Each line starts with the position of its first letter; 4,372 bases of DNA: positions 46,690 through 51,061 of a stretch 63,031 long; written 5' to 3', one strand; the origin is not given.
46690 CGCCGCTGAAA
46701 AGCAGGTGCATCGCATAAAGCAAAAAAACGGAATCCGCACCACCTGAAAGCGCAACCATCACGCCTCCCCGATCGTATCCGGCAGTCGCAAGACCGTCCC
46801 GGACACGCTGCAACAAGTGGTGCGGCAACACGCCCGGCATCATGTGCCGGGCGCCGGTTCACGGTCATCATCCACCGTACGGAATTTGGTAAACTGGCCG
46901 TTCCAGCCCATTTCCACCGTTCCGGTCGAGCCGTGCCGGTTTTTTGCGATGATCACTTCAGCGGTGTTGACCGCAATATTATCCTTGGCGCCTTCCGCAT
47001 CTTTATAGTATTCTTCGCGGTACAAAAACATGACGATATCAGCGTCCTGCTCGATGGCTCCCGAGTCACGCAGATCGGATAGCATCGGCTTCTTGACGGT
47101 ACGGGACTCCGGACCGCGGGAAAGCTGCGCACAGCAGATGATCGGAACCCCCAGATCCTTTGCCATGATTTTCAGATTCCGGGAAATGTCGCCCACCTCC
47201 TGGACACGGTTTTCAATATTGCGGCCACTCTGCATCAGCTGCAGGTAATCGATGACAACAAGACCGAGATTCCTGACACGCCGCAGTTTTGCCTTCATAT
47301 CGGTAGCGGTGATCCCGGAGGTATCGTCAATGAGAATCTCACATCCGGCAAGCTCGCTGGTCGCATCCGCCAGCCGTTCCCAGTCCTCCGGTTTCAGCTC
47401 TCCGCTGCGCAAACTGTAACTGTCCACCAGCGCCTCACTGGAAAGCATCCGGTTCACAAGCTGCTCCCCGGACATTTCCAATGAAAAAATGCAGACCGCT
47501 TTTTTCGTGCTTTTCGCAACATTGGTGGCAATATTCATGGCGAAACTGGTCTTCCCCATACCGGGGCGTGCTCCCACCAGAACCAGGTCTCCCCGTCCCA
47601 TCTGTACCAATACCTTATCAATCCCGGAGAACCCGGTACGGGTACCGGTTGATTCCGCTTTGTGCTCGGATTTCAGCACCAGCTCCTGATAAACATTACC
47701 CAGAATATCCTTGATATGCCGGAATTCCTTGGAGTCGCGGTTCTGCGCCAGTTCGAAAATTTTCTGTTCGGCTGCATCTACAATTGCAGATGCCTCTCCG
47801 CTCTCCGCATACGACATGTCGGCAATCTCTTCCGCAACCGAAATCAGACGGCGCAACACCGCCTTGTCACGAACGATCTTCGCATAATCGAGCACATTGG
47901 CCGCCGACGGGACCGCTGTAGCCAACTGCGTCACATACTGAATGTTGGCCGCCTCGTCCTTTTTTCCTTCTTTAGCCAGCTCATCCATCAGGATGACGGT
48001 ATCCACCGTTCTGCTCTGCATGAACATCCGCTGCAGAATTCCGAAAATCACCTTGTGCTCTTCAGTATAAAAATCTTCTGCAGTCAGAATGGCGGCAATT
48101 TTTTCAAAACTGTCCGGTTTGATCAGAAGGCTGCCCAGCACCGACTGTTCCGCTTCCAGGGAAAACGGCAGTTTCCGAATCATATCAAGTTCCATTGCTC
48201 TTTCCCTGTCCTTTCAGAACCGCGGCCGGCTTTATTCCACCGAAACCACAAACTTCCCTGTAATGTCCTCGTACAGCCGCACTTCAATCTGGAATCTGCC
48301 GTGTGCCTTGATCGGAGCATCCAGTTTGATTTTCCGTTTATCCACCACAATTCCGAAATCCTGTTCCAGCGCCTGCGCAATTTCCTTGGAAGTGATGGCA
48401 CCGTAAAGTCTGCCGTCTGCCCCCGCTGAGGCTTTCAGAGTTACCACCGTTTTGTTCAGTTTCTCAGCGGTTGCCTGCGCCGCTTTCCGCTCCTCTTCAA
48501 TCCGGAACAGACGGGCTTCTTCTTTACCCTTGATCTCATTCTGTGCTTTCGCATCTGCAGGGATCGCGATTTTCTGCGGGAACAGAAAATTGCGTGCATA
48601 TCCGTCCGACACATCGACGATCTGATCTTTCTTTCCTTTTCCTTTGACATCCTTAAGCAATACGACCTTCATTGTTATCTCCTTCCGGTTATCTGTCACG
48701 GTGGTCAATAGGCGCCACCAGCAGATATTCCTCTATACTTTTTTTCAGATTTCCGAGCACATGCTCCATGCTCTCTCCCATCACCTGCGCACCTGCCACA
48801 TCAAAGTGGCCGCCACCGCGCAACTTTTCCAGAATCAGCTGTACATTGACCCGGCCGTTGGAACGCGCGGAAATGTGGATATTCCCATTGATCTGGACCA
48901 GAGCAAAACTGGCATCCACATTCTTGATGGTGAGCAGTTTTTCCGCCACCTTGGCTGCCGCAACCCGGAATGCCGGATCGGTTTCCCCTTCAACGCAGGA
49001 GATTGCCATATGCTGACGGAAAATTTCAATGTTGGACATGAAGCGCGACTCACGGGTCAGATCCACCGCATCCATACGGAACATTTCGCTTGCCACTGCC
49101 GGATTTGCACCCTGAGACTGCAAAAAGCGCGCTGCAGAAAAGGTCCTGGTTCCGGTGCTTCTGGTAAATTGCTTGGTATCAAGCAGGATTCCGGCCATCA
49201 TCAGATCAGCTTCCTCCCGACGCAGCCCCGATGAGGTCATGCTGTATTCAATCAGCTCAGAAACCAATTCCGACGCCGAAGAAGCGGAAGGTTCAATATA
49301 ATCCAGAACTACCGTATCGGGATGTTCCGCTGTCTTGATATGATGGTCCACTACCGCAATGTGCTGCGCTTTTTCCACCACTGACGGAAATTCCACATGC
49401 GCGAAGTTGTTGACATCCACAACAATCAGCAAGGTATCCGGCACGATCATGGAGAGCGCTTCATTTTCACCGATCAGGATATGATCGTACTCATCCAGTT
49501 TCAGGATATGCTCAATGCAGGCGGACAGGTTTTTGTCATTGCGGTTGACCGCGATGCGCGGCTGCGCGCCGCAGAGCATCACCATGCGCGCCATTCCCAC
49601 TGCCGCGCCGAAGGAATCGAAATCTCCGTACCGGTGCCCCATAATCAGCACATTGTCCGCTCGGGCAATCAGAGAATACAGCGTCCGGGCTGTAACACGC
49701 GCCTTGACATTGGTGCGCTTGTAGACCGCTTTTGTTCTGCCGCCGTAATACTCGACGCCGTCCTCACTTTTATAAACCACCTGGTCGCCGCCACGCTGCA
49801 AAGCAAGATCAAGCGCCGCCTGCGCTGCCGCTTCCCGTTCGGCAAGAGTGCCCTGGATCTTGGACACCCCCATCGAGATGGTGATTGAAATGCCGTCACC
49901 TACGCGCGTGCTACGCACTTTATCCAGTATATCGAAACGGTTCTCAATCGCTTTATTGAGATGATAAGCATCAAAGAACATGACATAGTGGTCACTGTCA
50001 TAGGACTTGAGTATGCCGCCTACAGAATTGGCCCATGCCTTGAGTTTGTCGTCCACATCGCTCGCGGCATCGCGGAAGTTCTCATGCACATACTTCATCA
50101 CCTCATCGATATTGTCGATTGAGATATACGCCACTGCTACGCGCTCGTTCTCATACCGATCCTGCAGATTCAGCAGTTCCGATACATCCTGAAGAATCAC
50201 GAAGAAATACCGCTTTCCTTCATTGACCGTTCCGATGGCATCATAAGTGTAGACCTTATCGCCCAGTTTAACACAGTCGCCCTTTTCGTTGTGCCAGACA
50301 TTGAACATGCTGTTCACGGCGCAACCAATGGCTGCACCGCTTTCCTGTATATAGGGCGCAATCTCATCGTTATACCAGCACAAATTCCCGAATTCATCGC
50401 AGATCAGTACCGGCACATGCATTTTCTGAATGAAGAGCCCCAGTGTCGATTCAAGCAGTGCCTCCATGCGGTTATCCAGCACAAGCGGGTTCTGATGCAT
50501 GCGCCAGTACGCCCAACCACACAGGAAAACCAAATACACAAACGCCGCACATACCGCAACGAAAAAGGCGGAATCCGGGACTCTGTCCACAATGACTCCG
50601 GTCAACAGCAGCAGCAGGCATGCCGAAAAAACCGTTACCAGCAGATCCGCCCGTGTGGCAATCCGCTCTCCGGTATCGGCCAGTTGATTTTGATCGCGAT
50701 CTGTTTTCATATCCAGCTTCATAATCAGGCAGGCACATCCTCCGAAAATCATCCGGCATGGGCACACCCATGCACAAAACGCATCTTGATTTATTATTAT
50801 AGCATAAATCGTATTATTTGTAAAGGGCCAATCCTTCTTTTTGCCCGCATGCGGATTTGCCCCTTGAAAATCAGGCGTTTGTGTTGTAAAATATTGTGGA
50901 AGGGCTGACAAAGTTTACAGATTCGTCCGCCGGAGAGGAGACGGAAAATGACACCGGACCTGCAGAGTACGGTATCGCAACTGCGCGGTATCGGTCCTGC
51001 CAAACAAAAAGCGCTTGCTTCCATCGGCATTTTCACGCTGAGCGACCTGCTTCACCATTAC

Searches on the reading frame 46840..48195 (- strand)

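Call 50: search_protein_families(library=pfam, proteins=[window:46840-48195:-], max_evalue=0.00001)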
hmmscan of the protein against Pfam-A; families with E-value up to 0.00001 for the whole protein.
window:46840-48195:- (451 aa): 3 families
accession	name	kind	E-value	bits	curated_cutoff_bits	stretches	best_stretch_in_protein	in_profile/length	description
PF03796.21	DnaB_C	-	3.9e-100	334.9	27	1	184-439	1-254/255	DnaB-like helicase C terminal domain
PF00772.26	DnaB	-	5.9e-31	107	23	1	9-110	2-103/103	DnaB-like helicase N terminal domain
PF13481.12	AAA_25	-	5.7e-11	42.8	27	1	200-358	31-190/195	AAA domain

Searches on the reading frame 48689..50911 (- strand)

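Call 50: search_protein_families(library=pfam, proteins=[window:48689-50911:-], max_evalue=0.00001)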
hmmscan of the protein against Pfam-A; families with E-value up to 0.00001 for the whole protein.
window:48689-50911:- (740 aa): 3 families
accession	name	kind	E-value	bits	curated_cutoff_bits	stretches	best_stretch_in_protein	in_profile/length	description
PF24898.2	GGDEF_GdpP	-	2.1e-25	89.9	30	1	263-384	1-122/126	Cyclic-di-AMP phosphodiesterase GdpP-like, GGDEF domain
PF01368.27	DHH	-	3.6e-21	76.2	28.1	1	420-575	1-125/125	DHH family, N-terminal domain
PF02272.25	DHHA1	-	1.3e-11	45.3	25.9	1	651-726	17-100/102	DHHA1 domain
